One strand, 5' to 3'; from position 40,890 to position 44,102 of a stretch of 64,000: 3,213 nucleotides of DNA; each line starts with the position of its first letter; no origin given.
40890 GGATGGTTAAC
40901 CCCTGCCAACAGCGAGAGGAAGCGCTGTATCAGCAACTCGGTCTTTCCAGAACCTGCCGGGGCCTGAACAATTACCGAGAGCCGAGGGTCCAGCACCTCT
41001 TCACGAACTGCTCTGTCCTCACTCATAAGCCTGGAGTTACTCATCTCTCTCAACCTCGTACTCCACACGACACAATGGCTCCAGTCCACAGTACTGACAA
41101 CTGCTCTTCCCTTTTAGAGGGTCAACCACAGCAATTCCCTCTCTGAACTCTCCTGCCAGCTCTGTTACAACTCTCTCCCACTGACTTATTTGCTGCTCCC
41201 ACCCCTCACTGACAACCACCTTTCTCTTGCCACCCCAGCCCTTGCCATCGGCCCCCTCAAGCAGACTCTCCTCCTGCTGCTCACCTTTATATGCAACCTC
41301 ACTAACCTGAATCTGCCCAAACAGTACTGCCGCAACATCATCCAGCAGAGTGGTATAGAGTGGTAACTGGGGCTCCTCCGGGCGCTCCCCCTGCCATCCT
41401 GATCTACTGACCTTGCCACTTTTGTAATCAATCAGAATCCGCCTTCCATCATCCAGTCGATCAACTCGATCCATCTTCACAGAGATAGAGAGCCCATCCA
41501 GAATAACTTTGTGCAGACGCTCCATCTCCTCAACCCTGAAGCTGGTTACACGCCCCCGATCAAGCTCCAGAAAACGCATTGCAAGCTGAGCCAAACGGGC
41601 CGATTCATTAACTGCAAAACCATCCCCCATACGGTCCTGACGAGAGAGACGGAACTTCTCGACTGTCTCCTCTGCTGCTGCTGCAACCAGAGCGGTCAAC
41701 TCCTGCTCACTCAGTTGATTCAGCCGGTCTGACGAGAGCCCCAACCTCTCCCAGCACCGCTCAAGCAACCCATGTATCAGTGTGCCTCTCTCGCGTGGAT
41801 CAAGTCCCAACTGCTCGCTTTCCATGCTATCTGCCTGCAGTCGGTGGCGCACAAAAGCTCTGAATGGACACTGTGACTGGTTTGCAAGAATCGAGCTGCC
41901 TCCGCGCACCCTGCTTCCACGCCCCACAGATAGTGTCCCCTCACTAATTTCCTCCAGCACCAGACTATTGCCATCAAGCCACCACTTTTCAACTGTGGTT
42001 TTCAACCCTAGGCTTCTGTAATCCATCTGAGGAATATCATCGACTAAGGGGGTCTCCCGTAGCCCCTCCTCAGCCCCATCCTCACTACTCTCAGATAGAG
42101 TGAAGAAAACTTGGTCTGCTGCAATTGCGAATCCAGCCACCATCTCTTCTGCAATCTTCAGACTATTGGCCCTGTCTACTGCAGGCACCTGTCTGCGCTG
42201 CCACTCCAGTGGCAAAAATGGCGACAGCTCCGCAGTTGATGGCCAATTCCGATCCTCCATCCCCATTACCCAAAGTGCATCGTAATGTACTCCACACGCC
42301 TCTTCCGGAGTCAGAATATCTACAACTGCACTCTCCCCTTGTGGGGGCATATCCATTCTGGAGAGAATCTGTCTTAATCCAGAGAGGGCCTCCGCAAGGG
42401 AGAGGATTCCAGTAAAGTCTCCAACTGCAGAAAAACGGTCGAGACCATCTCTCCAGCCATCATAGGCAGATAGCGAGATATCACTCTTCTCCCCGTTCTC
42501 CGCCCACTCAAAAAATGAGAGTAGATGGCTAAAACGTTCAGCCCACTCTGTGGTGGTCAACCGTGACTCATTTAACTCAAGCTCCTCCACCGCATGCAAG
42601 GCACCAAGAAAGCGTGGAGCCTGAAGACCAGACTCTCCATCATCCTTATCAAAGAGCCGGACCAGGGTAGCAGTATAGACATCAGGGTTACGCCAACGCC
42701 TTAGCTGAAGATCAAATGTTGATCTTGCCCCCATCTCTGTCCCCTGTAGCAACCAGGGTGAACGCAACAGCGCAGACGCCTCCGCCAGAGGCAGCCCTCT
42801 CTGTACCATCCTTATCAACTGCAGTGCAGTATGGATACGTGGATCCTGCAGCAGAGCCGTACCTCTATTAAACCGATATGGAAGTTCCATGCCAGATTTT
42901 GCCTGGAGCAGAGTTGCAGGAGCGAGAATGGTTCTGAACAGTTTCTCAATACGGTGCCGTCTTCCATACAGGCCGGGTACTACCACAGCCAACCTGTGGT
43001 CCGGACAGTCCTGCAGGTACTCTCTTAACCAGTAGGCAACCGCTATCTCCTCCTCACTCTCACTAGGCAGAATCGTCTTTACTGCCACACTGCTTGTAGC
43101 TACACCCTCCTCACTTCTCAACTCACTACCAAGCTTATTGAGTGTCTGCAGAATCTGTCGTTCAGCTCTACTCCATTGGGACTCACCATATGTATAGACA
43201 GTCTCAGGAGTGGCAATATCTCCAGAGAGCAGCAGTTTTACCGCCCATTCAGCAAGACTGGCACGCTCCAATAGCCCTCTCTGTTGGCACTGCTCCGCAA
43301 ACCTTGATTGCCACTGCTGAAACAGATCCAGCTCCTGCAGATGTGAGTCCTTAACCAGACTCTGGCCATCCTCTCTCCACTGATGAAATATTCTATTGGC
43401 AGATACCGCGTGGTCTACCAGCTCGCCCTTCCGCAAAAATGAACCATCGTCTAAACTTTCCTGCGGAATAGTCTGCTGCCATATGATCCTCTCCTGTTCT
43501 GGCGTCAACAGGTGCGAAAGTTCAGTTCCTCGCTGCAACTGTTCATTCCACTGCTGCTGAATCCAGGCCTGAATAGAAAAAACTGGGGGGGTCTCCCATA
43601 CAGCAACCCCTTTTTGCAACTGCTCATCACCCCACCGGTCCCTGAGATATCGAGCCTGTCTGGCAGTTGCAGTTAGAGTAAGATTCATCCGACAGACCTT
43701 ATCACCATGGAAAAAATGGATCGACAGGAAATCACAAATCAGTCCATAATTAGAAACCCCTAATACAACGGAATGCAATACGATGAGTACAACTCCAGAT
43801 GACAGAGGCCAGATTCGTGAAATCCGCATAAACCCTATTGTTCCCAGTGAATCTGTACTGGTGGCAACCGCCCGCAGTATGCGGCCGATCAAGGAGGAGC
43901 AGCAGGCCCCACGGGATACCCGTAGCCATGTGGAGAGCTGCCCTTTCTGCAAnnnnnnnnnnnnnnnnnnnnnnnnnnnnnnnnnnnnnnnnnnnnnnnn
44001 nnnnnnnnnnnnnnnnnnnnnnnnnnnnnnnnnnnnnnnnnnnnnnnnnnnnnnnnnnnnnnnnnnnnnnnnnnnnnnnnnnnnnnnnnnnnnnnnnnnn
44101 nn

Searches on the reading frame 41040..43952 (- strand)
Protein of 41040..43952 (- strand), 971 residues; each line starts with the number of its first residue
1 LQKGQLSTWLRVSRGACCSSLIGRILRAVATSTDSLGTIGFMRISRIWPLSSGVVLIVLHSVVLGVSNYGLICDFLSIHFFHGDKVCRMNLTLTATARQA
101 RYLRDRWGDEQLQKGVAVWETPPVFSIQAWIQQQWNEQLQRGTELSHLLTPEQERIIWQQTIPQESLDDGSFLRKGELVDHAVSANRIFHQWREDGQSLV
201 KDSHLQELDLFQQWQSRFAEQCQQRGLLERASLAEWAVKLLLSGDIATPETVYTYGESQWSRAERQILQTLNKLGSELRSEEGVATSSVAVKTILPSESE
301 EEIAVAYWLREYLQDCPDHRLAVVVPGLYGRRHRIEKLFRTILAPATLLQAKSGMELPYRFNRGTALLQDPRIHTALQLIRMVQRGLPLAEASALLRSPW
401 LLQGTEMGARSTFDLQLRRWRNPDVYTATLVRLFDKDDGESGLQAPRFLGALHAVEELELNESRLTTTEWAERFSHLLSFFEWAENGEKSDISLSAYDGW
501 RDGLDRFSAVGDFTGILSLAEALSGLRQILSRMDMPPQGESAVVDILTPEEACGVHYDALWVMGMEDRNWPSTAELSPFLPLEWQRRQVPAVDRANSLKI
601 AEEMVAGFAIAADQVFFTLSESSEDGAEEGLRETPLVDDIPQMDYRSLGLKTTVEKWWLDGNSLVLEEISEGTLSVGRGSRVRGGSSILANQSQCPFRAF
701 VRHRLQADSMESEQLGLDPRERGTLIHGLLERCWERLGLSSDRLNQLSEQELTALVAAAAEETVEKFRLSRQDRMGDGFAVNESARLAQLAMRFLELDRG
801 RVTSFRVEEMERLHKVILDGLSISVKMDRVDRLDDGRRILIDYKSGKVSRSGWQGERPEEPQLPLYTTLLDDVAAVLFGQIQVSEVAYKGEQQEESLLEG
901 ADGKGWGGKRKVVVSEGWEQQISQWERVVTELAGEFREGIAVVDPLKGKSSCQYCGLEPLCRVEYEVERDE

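Call 12: search_protein_families(library=ncbifam, proteins=[window:41040-43952:-], max_evalue=1e-10)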
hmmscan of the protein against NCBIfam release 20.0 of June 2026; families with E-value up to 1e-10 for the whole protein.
window:41040-43952:- (971 aa): 2 families
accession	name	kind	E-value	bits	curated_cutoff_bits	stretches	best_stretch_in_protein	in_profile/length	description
TIGR03623.1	TIGR03623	subfamily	4.9e-187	623.9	299.6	1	91-963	3-876/876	probable DNA repair protein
TIGR02786.1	addB_alphas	equivalog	5e-13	48.1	486.5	1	696-895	764-952/1024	double-strand break repair protein AddB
